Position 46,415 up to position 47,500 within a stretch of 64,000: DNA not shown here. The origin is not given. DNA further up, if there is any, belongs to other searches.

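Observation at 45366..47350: Second ATGA-coupled pair: the same module protein followed by an RCC1 beta-propeller lipoprotein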

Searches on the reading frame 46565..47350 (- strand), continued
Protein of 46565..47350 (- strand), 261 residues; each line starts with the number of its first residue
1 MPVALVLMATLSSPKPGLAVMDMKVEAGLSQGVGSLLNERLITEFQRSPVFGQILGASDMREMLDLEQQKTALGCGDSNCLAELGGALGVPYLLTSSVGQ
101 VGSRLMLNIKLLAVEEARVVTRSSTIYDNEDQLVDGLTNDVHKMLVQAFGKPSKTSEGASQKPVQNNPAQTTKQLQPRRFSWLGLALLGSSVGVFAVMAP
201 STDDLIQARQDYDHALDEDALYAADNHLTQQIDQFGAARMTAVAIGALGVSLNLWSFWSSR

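Call 27: search_protein_families(library=pfam, proteins=[L002:4774-5955:+, L003:4741-6036:+, L004:4813-7743:+, L005:1023-2165:+, L006:4822-7803:+, L007:4447-6057:+, L008:4702-6408:+, L009:4684-6315:+, L010:4571-6268:+, L013:4672-5979:+], max_evalue=0.0001)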
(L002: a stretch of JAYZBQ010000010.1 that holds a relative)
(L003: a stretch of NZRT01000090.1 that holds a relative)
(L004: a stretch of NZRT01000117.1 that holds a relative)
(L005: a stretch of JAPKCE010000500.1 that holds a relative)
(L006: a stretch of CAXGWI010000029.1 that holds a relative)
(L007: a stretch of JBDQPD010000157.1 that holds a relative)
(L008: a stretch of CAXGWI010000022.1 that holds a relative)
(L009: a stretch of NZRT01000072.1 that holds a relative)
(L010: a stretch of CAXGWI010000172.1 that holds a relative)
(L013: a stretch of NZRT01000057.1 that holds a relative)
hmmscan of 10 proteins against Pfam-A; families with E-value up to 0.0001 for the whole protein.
L002:4774-5955:+ (394 aa): 3 families
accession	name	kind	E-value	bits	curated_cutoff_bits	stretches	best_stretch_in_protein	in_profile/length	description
PF25390.1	WD40_RLD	-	5.4e-30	105.3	150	1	231-378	146-287/363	RCC1-like domain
PF13540.12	RCC1_2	-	4.6e-22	77.6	22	1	233-263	5-30/30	Regulator of chromosome condensation (RCC1) repeat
PF00415.24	RCC1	-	4.8e-12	46.7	21.7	0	356-376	2-22/50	Regulator of chromosome condensation (RCC1) repeat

L003:4741-6036:+ (432 aa): 3 families
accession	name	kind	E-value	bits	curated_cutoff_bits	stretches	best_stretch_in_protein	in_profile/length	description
PF25390.1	WD40_RLD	-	4.6e-21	76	150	1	284-427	214-347/363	RCC1-like domain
PF00415.24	RCC1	-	5.1e-19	69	21.7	2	340-390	3-47/50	Regulator of chromosome condensation (RCC1) repeat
PF13540.12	RCC1_2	-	2.2e-06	27.8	22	0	380-410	1-30/30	Regulator of chromosome condensation (RCC1) repeat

L004:4813-7743:+ (977 aa): 1 family
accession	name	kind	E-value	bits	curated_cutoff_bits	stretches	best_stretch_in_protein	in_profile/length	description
PF13948.11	DUF4215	-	6.2e-08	33.3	27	1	82-111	18-46/47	Domain of unknown function (DUF4215)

L005:1023-2165:+ (381 aa): 0 families

L006:4822-7803:+ (994 aa): 0 families

L007:4447-6057:+ (537 aa): 5 families
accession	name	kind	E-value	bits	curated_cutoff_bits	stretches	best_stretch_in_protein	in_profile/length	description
PF24681.1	Kelch_KLHDC2_KLHL20_DRC7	-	6.7e-20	71.8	50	1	135-299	10-177/221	KLHDC2/KLHL20/DRC7 Kelch-repeats domain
PF13418.12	Kelch_4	-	5.2e-13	49.2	21.6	0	222-259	1-35/49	Galactose oxidase, central domain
PF24981.1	Beta-prop_ATRN-LZTR1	-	4.4e-11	43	50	1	138-297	3-170/289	Attractin/LZTR1 beta-propeller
PF13415.12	Kelch_3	-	1.2e-10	41.7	22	0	186-223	2-40/48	Galactose oxidase, central domain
PF13964.12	Kelch_6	-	1e-05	25.8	25.3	0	185-222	11-49/50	Kelch motif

L008:4702-6408:+ (569 aa): 2 families
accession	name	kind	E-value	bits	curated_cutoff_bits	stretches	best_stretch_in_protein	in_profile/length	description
PF13948.11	DUF4215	-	4e-38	129.9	27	3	122-157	15-46/47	Domain of unknown function (DUF4215)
PF01410.23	COLFI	-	2.5e-09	37.2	26.2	1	348-397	22-71/233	Fibrillar collagen C-terminal domain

L009:4684-6315:+ (544 aa): 2 families
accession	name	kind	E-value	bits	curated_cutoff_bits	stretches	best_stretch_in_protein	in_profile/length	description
PF13948.11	DUF4215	-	2.1e-34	118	27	2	120-157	13-46/47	Domain of unknown function (DUF4215)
PF01410.23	COLFI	-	9.2e-08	32.1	26.2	1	316-387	22-90/233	Fibrillar collagen C-terminal domain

L010:4571-6268:+ (566 aa): 2 families
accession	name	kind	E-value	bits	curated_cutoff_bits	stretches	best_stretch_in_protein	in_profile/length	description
PF13385.13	Laminin_G_3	-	2.5e-22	80.1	27.6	1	112-285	2-150/151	Concanavalin A-like lectin/glucanases superfamily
PF00147.23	Fibrinogen_C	-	1e-05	25.9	22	1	345-390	2-44/221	Fibrinogen beta and gamma chains, C-terminal globular domain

L013:4672-5979:+ (436 aa): 2 families
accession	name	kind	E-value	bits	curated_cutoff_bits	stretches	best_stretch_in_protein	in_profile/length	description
PF03781.23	FGE-sulfatase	-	2.1e-46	159.1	23.3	1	184-417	4-248/255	Sulfatase-modifying factor enzyme 1-like domain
PF13948.11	DUF4215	-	3.8e-11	43.5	27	0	99-140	15-46/47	Domain of unknown function (DUF4215)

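Call 28: search_protein_families(library=pfam, proteins=[L011:3840-5708:+, L012:832-2739:+, L014:1107-2189:+, L015:2910-4619:+, L016:4747-7887:+, L017:4726-5820:+, L020:4696-6189:+, L021:4753-7968:+, L023:4711-5784:+, L024:4717-5994:+], max_evalue=0.0001)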
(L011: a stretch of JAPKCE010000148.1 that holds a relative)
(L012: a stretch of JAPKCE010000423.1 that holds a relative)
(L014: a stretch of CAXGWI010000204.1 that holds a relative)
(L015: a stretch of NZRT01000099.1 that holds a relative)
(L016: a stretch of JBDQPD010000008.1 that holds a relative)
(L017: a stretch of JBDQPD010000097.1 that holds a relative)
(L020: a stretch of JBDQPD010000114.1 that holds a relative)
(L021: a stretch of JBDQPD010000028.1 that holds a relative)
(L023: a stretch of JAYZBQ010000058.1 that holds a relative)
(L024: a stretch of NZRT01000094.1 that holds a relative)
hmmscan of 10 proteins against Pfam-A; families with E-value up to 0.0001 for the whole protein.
L011:3840-5708:+ (623 aa): 1 family
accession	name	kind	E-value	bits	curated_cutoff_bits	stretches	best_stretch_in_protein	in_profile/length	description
PF13948.11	DUF4215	-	7.4e-52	173.9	27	1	436-470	15-46/47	Domain of unknown function (DUF4215)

L012:832-2739:+ (636 aa): 0 families

L014:1107-2189:+ (361 aa): 1 family
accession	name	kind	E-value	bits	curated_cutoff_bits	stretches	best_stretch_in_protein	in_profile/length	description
PF03781.23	FGE-sulfatase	-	1.7e-35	123.4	23.3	1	118-355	10-255/255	Sulfatase-modifying factor enzyme 1-like domain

L015:2910-4619:+ (570 aa): 3 families
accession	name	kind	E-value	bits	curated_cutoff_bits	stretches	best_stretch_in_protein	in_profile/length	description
PF13385.13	Laminin_G_3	-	1.4e-20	74.4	27.6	1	116-292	1-150/151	Concanavalin A-like lectin/glucanases superfamily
PF01410.23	COLFI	-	2.2e-05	24.3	26.2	1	352-394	30-72/233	Fibrillar collagen C-terminal domain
PF00147.23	Fibrinogen_C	-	3.1e-05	24.3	22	1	351-397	1-44/221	Fibrinogen beta and gamma chains, C-terminal globular domain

L016:4747-7887:+ (1047 aa): 2 families
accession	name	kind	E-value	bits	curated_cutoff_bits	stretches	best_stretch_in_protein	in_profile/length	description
PF01410.23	COLFI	-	1.5e-29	103.4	26.2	3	572-625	17-69/233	Fibrillar collagen C-terminal domain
PF00147.23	Fibrinogen_C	-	2e-16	60.9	22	1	370-456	13-97/221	Fibrinogen beta and gamma chains, C-terminal globular domain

L017:4726-5820:+ (365 aa): 0 families

L020:4696-6189:+ (498 aa): 1 family
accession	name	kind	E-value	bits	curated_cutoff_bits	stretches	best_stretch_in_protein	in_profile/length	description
PF13385.13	Laminin_G_3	-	1e-16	61.9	27.6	1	165-312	6-144/151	Concanavalin A-like lectin/glucanases superfamily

L021:4753-7968:+ (1072 aa): 4 families
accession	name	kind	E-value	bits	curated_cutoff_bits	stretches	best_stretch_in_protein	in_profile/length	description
PF13948.11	DUF4215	-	3.1e-45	152.7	27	0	450-478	20-46/47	Domain of unknown function (DUF4215)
PF25390.1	WD40_RLD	-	1.6e-19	70.9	150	2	950-1068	31-135/363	RCC1-like domain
PF00415.24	RCC1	-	4.3e-15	56.5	21.7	1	680-733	1-47/50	Regulator of chromosome condensation (RCC1) repeat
PF13540.12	RCC1_2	-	1.4e-09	37.9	22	0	660-693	2-30/30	Regulator of chromosome condensation (RCC1) repeat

L023:4711-5784:+ (358 aa): 0 families

L024:4717-5994:+ (426 aa): 1 family
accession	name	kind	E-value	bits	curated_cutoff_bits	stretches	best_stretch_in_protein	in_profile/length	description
PF04885.19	Stig1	-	6.2e-10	39.9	24.1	0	129-170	17-58/85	Stigma-specific STIG1-like protein family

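Call 29: search_protein_families(library=pfam, proteins=[L022:4762-7989:+, L025:4891-5997:+, L026:4777-7494:+, L029:1183-1587:+, L030:4732-8184:+, L031:4759-6399:+, L033:1129-3675:+, L034:4730-7390:+, L036:4732-6828:+], max_evalue=0.0001)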
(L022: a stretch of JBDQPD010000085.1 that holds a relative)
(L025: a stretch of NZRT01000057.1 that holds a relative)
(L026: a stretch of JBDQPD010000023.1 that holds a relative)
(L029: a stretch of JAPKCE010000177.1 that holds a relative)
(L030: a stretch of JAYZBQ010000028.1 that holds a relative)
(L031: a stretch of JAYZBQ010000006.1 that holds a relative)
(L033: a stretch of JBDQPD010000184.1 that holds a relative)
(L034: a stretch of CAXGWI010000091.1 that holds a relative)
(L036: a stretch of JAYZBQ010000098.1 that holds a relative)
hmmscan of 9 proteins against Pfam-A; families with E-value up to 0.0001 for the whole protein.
L022:4762-7989:+ (1076 aa): 1 family
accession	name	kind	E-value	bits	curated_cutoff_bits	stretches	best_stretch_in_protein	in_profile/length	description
PF13948.11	DUF4215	-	4.5e-05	24.1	27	1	36-65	19-47/47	Domain of unknown function (DUF4215)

L025:4891-5997:+ (369 aa): 0 families

L026:4777-7494:+ (906 aa): 0 families

L029:1183-1587:+ (135 aa): 1 family
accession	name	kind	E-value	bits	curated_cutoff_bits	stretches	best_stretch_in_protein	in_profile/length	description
PF13948.11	DUF4215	-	2.3e-06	28.3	27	0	91-132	15-46/47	Domain of unknown function (DUF4215)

L030:4732-8184:+ (1151 aa): 3 families
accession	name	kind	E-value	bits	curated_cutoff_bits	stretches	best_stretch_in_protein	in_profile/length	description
PF13948.11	DUF4215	-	1.9e-46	156.5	27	0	97-132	21-47/47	Domain of unknown function (DUF4215)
PF25390.1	WD40_RLD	-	2e-24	87.1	150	2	835-1122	30-285/363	RCC1-like domain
PF13540.12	RCC1_2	-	6.7e-11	42.1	22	1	1084-1114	1-30/30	Regulator of chromosome condensation (RCC1) repeat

L031:4759-6399:+ (547 aa): 1 family
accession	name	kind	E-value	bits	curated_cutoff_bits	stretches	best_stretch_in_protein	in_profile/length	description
PF13385.13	Laminin_G_3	-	1.8e-14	54.6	27.6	1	207-353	16-149/151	Concanavalin A-like lectin/glucanases superfamily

L033:1129-3675:+ (849 aa): 3 families
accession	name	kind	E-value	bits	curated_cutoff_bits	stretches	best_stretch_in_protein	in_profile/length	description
PF25390.1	WD40_RLD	-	9e-33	114.5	150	2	314-518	91-282/363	RCC1-like domain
PF00415.24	RCC1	-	9.6e-15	55.3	21.7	0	446-477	3-33/50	Regulator of chromosome condensation (RCC1) repeat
PF13540.12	RCC1_2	-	4.8e-13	48.9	22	0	369-403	1-30/30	Regulator of chromosome condensation (RCC1) repeat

L034:4730-7390:+ (887 aa): 4 families
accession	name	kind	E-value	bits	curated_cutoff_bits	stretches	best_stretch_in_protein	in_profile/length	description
PF25390.1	WD40_RLD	-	1.5e-50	173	150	2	426-683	35-280/363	RCC1-like domain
PF13540.12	RCC1_2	-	2.4e-30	103.9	22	3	596-622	4-30/30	Regulator of chromosome condensation (RCC1) repeat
PF13948.11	DUF4215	-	7.8e-30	103.4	27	2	35-63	19-47/47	Domain of unknown function (DUF4215)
PF00415.24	RCC1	-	1.9e-25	89.6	21.7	1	446-496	1-50/50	Regulator of chromosome condensation (RCC1) repeat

L036:4732-6828:+ (699 aa): 4 families
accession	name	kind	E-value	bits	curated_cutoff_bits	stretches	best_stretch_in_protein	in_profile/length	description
PF25390.1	WD40_RLD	-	1.4e-38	133.6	150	2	194-442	87-347/363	RCC1-like domain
PF13540.12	RCC1_2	-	1.9e-30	104.3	22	2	198-227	1-30/30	Regulator of chromosome condensation (RCC1) repeat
PF00415.24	RCC1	-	1.5e-18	67.5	21.7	0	214-262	1-50/50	Regulator of chromosome condensation (RCC1) repeat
PF01410.23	COLFI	-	7.8e-06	25.8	26.2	1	438-491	14-70/233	Fibrillar collagen C-terminal domain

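Call 30: search_protein_families(library=pfam, proteins=[L037:1210-4539:+, L038:4738-7776:+, L039:4744-7725:+, L040:4678-6750:+, L041:4692-5312:+, L043:542-1999:+, L044:4907-5338:+, L046:4906-6363:+], max_evalue=0.0001)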
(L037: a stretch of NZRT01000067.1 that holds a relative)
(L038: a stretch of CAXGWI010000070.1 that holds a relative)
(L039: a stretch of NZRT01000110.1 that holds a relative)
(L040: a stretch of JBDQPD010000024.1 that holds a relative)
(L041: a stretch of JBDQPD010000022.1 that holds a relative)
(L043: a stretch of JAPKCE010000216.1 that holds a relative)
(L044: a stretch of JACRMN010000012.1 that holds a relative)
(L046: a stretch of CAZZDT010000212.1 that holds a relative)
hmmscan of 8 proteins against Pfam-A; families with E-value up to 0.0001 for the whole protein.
L037:1210-4539:+ (1110 aa): 2 families
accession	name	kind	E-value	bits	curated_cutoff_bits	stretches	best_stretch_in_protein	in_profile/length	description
PF13948.11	DUF4215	-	3.1e-18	66.2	27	1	104-137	16-47/47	Domain of unknown function (DUF4215)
PF13385.13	Laminin_G_3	-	3e-12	47.4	27.6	1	954-1099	13-150/151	Concanavalin A-like lectin/glucanases superfamily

L038:4738-7776:+ (1013 aa): 4 families
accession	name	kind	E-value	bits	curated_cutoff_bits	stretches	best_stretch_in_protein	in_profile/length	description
PF25390.1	WD40_RLD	-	2.8e-42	145.8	150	2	468-691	58-284/363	RCC1-like domain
PF13540.12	RCC1_2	-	7.6e-30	102.4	22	2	596-625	1-30/30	Regulator of chromosome condensation (RCC1) repeat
PF13948.11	DUF4215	-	7.3e-25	87.5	27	1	113-147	15-47/47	Domain of unknown function (DUF4215)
PF00415.24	RCC1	-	3.9e-14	53.4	21.7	2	612-656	1-43/50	Regulator of chromosome condensation (RCC1) repeat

L039:4744-7725:+ (994 aa): 4 families
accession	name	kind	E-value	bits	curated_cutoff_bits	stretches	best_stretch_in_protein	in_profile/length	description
PF25390.1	WD40_RLD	-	9.4e-46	157.2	150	3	499-717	92-316/363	RCC1-like domain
PF13540.12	RCC1_2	-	2.9e-24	84.6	22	1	589-617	2-30/30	Regulator of chromosome condensation (RCC1) repeat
PF13948.11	DUF4215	-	2.5e-17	63.3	27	0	154-188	15-47/47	Domain of unknown function (DUF4215)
PF00415.24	RCC1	-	2.4e-12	47.7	21.7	0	604-623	1-20/50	Regulator of chromosome condensation (RCC1) repeat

L040:4678-6750:+ (691 aa): 3 families
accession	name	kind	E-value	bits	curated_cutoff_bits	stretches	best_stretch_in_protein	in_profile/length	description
PF25390.1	WD40_RLD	-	6.1e-42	144.7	150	2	189-436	18-285/363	RCC1-like domain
PF13540.12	RCC1_2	-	1.5e-29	101.4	22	1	204-233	1-30/30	Regulator of chromosome condensation (RCC1) repeat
PF00415.24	RCC1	-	1.6e-10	41.8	21.7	0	124-169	6-49/50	Regulator of chromosome condensation (RCC1) repeat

L041:4692-5312:+ (207 aa): 0 families

L043:542-1999:+ (486 aa): 2 families
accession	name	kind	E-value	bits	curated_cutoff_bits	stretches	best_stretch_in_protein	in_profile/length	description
PF13948.11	DUF4215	-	7.2e-18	65.1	27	1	31-86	4-46/47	Domain of unknown function (DUF4215)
PF01410.23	COLFI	-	4.3e-07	29.9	26.2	1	262-310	22-70/233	Fibrillar collagen C-terminal domain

L044:4907-5338:+ (144 aa): 0 families

L046:4906-6363:+ (486 aa): 1 family
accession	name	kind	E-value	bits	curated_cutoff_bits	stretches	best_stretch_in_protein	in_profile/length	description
PF19077.6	Big_13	-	4.7e-07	30.7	27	0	440-481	60-102/102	Bacterial Ig-like domain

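Call 44: find_encoding_contigs(protein=P0097, flank=4000, max_places=2)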
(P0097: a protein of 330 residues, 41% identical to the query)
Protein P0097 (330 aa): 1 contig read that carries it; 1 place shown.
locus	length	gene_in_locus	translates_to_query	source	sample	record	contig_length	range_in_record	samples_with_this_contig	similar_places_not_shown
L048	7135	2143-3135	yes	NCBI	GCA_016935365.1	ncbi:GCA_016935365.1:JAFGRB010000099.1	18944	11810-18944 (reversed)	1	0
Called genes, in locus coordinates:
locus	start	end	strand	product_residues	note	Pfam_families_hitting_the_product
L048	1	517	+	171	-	?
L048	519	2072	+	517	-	-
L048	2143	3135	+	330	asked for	PF11684:DUF3280 (faint)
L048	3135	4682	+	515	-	-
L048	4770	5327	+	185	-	-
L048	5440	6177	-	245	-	-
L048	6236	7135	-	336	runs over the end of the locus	PF12706:Lactamase_B_2 (weak)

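Call 45: find_encoding_contigs(protein=P0102, flank=4000, max_places=2)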
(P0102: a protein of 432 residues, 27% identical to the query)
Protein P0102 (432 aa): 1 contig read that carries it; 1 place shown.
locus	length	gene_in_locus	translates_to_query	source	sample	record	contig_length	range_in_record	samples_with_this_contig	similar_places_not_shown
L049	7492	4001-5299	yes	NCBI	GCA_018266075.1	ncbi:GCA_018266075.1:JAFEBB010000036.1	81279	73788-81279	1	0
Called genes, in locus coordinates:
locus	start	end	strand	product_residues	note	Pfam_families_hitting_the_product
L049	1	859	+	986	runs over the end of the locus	-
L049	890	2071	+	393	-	PF00108:Thiolase_N, PF02803:Thiolase_C, PF22691:Thiolase_C_1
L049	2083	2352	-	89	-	-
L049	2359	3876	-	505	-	PF00012:HSP70, PF06723:MreB_Mbl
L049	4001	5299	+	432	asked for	-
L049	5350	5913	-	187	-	PF07238:PilZ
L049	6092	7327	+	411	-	PF25917:BSH_RND, PF25876:HH_MFP_RND, PF25944:Beta-barrel_RND (weak), PF25954:Beta-barrel_RND_2, PF25990:Beta-barrel_YknX, PF25975:CzcB_C (weak)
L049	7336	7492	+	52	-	PF00005:ABC_tran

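Call 75: search_protein_representatives(alignment_id=A1)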
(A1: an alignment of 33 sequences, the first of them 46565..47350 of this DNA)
Query: 33 sequences, 255 profile positions. Proteins with E-value up to 0.001 (for the whole library): 10379; up to 1e-10: 5236; up to 1e-30: 360. The best 150 are listed.
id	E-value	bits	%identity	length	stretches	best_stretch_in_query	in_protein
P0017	4.9e-102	357.5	-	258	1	4-254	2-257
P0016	6.7e-94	330.8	-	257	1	3-254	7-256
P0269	1.7e-84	300.0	-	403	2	18-254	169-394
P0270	1.2e-82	294.0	-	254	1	2-254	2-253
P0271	7.0e-81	288.2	-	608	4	12-151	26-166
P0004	1.4e-78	280.6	-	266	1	4-253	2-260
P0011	4.7e-77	275.6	-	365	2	7-158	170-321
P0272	1.6e-75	270.6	-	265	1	11-251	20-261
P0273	5.5e-75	268.8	-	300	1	15-254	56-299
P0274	2.1e-74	267.0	-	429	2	14-254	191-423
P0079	1.5e-73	264.1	-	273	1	14-254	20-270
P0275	2.7e-72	260.0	-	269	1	12-254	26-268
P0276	3.7e-72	259.6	-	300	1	14-252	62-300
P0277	1.1e-71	258.0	-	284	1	13-254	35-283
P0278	2.4e-70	253.6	-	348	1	14-252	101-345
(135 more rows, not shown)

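Call 79: search_protein_families(library=padloc, proteins=[window:46565-47350:-], max_evalue=0.01)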
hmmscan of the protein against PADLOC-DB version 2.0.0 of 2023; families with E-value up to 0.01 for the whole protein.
window:46565-47350:- (261 aa): 0 families
